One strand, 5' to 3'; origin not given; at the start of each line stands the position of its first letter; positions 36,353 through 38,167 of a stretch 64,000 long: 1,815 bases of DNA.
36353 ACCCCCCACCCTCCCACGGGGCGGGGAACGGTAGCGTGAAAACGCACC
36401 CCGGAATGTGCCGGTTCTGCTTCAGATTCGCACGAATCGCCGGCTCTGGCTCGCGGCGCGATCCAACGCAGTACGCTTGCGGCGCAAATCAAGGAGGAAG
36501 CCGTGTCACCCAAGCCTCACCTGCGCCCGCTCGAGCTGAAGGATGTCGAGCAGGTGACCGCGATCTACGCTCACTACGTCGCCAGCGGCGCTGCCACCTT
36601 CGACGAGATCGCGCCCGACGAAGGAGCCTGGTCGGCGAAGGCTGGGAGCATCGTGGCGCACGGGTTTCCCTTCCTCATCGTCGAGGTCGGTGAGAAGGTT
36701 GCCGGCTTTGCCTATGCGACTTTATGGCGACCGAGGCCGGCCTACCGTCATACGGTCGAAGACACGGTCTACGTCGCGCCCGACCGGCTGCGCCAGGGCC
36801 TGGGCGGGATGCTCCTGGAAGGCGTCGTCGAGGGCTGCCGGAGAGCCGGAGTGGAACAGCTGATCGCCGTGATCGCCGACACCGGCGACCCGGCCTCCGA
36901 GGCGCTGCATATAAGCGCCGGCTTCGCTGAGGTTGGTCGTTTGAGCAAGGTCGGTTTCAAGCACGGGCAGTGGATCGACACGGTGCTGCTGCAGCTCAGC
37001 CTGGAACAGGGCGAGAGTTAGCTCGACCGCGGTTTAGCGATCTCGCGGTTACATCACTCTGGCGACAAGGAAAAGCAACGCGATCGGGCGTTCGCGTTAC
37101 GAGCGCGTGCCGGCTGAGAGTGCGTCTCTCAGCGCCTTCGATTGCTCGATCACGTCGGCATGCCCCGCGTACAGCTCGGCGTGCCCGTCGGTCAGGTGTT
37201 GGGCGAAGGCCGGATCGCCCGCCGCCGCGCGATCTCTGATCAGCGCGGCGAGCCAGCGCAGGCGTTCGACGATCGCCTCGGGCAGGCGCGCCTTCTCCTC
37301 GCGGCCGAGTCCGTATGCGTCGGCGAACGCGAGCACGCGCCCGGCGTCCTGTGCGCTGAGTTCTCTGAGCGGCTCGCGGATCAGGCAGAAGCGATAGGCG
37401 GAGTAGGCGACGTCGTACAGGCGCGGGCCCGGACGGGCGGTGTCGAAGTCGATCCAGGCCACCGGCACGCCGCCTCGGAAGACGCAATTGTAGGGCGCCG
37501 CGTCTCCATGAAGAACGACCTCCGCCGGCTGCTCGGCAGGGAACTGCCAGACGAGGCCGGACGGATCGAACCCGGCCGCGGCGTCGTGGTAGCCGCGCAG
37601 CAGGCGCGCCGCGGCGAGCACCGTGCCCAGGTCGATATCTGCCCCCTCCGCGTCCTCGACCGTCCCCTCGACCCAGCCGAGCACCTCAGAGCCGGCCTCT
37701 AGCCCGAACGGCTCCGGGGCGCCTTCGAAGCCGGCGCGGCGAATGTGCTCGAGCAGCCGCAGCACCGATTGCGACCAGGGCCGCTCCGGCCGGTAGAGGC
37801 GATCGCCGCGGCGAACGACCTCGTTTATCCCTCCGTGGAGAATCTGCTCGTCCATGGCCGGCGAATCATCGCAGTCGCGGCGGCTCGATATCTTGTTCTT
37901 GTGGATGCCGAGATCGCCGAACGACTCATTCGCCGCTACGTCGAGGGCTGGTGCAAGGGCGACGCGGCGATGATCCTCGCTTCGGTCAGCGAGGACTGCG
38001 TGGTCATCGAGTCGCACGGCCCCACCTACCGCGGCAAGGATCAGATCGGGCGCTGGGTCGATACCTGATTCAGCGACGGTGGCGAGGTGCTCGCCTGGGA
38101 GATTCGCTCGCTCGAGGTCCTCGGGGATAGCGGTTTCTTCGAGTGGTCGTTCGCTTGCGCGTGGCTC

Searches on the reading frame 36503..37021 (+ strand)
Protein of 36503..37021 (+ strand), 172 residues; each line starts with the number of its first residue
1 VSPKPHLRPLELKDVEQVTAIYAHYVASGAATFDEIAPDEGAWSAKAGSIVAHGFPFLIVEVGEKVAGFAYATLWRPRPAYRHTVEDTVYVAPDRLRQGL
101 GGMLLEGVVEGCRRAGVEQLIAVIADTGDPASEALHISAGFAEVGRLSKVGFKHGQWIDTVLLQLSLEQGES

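Call 68: search_protein_families(library=pfam, proteins=[window:36503-37021:+], max_evalue=0.00001)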
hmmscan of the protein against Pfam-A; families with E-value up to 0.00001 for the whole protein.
window:36503-37021:+ (172 aa): 2 families
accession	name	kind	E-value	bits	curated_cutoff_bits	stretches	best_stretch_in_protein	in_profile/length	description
PF00583.31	Acetyltransf_1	-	3.8e-10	40.5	20.7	1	49-141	28-116/116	Acetyltransferase (GNAT) family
PF13420.13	Acetyltransf_4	-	8.4e-09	36.1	24.3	1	8-161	2-154/155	Acetyltransferase (GNAT) domain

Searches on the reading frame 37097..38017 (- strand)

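Call 14: search_protein_families(library=pfam, proteins=[window:37097-38017:-], max_evalue=0.001)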
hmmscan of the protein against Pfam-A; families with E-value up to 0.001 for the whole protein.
window:37097-38017:- (306 aa): 1 family
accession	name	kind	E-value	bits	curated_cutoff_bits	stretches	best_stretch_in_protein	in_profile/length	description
PF01636.29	APH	-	2.8e-12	47.4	23.2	1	159-218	158-222/239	Phosphotransferase enzyme family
